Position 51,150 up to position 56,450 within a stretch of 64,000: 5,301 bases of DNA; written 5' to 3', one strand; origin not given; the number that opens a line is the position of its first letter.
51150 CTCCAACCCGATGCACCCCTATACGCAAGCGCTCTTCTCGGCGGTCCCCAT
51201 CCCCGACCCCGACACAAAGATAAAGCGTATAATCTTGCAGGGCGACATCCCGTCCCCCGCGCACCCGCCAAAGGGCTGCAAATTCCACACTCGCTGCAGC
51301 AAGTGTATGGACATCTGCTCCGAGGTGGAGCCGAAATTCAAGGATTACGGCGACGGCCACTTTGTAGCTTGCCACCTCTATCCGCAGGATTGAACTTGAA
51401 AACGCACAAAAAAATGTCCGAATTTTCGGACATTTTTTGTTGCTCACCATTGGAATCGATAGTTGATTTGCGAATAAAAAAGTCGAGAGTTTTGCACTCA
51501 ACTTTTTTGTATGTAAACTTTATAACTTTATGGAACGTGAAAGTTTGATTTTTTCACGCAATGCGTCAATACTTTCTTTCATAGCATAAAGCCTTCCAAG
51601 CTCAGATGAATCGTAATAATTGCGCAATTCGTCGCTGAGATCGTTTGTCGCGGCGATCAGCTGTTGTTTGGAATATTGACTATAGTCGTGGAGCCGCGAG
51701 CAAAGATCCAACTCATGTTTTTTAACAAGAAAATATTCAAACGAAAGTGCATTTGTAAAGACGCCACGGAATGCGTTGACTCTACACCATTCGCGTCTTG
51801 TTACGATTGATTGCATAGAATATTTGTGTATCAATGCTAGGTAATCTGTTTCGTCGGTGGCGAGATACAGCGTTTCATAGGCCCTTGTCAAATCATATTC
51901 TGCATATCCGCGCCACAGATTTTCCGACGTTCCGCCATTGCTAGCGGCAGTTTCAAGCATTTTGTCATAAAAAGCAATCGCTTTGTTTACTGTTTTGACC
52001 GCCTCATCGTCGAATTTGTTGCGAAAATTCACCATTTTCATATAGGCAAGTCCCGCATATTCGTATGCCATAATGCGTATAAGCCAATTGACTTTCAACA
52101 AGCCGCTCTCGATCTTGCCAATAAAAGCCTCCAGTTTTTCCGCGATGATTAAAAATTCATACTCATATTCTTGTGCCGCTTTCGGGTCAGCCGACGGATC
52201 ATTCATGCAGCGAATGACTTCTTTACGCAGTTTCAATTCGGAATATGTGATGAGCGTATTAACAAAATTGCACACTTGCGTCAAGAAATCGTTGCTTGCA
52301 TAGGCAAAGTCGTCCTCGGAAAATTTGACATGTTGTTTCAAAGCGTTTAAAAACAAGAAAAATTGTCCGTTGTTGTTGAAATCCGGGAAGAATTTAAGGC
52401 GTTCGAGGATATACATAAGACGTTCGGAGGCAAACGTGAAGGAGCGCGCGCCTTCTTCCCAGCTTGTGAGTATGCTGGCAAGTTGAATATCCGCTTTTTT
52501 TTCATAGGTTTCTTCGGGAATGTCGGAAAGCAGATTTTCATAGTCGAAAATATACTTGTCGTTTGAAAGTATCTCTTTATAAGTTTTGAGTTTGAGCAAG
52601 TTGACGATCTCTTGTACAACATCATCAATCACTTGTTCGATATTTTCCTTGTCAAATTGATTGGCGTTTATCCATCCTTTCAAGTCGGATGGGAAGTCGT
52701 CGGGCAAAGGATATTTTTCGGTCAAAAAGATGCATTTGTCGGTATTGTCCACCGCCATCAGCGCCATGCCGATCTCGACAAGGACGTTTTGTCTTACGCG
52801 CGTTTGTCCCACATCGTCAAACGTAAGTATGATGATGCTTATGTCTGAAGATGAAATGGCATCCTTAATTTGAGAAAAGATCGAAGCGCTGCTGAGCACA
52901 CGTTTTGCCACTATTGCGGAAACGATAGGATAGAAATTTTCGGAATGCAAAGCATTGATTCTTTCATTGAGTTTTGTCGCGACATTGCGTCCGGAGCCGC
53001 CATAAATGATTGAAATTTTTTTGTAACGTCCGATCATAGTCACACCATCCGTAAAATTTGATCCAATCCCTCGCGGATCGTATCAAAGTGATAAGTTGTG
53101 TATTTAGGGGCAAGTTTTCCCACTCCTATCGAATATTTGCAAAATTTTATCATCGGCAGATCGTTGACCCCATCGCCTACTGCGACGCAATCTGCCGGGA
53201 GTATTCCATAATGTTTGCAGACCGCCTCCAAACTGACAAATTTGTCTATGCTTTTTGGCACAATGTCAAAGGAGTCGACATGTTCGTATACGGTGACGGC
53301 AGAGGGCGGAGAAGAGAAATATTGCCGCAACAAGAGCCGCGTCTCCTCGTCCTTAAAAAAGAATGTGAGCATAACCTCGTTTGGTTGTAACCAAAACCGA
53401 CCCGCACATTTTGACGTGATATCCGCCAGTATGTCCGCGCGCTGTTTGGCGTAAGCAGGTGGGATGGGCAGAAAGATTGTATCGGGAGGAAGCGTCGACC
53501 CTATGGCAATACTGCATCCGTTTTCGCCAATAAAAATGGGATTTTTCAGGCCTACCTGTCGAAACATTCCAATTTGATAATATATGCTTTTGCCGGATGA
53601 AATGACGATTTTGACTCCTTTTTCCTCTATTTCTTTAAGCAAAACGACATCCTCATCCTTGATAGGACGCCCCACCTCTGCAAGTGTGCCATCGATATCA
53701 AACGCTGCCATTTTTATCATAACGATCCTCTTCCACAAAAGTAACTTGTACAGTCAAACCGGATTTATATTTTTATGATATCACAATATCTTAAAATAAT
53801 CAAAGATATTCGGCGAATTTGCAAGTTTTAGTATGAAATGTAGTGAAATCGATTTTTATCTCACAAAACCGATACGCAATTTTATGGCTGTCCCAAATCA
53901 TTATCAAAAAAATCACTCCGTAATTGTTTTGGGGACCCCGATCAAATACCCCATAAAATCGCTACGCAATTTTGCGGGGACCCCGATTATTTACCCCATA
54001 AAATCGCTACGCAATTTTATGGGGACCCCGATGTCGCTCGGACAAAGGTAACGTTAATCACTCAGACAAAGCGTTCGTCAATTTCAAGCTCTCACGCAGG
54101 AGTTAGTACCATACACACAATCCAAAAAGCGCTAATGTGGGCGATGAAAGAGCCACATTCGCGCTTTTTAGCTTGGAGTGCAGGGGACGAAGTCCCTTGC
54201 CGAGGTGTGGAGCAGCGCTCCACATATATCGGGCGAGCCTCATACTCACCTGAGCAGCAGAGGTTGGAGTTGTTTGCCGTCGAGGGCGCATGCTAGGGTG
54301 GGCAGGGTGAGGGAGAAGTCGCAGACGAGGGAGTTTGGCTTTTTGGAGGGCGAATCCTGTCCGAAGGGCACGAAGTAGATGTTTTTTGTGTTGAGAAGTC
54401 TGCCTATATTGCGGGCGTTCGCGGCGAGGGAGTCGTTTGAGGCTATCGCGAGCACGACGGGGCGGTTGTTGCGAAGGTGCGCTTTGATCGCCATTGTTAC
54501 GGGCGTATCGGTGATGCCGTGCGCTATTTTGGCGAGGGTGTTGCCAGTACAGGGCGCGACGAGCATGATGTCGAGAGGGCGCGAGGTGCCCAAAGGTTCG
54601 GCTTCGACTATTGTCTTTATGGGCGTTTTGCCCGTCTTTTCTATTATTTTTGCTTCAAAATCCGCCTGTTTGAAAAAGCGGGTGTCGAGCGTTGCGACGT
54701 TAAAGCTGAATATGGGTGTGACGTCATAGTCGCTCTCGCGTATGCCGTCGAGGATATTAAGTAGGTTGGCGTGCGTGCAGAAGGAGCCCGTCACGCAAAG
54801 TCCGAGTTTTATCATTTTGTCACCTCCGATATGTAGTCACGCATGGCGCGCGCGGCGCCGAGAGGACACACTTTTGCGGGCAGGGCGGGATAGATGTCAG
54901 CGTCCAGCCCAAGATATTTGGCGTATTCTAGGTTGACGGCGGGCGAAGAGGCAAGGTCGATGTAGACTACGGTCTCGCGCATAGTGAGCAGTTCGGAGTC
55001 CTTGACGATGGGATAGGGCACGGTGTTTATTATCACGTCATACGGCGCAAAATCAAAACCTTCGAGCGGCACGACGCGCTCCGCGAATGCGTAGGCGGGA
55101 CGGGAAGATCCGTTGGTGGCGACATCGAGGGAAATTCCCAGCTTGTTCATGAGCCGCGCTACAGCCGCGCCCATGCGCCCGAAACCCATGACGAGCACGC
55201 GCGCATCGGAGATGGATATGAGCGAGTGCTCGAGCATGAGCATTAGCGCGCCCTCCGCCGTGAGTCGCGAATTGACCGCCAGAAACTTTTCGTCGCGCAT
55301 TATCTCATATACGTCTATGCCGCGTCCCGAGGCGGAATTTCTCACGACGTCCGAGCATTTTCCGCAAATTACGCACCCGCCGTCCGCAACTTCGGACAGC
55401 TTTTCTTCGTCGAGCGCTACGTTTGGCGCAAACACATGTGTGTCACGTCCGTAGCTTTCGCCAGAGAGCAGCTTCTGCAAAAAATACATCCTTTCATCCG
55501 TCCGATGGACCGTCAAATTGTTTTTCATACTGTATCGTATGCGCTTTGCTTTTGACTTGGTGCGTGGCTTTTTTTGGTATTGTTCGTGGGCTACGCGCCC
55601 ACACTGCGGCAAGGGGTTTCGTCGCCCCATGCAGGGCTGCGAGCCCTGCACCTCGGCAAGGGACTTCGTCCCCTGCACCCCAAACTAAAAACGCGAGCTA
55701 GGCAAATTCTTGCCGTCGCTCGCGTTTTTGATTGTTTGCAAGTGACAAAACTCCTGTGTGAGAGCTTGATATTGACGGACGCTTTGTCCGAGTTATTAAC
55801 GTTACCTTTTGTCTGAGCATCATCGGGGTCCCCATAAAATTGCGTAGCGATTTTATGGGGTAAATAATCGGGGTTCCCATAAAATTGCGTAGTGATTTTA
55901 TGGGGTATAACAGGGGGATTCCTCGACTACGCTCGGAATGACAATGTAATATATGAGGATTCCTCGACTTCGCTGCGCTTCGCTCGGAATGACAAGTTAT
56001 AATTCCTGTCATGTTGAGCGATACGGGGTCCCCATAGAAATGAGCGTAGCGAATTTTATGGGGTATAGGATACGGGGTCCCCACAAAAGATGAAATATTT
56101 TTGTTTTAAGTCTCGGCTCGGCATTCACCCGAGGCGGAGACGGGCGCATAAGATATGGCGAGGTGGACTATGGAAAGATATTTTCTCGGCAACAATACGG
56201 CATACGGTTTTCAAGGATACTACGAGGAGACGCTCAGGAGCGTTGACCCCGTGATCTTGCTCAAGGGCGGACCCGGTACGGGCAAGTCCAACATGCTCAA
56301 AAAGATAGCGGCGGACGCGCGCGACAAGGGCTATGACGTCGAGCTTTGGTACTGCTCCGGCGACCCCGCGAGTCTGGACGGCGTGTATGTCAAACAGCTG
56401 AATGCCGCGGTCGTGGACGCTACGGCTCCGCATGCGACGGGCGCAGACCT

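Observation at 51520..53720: Translationally coupled HAD phosphatase + TIR-like/helical-domain protein: candidate undescribed defence (or nucleotide-depletion) module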

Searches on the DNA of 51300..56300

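Call 96: search_rna_families(source=window, start=51300, end=56300, threshold=evalue, max_evalue=1)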
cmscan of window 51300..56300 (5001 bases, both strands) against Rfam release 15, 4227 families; matches with E-value up to 1: 1.
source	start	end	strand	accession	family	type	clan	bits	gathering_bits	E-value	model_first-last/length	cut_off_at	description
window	55616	55690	-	RF02937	Clostridiales-2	Gene; sRNA;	-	27.9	58.6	0.0015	1-82/82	no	Clostridiales-2 RNA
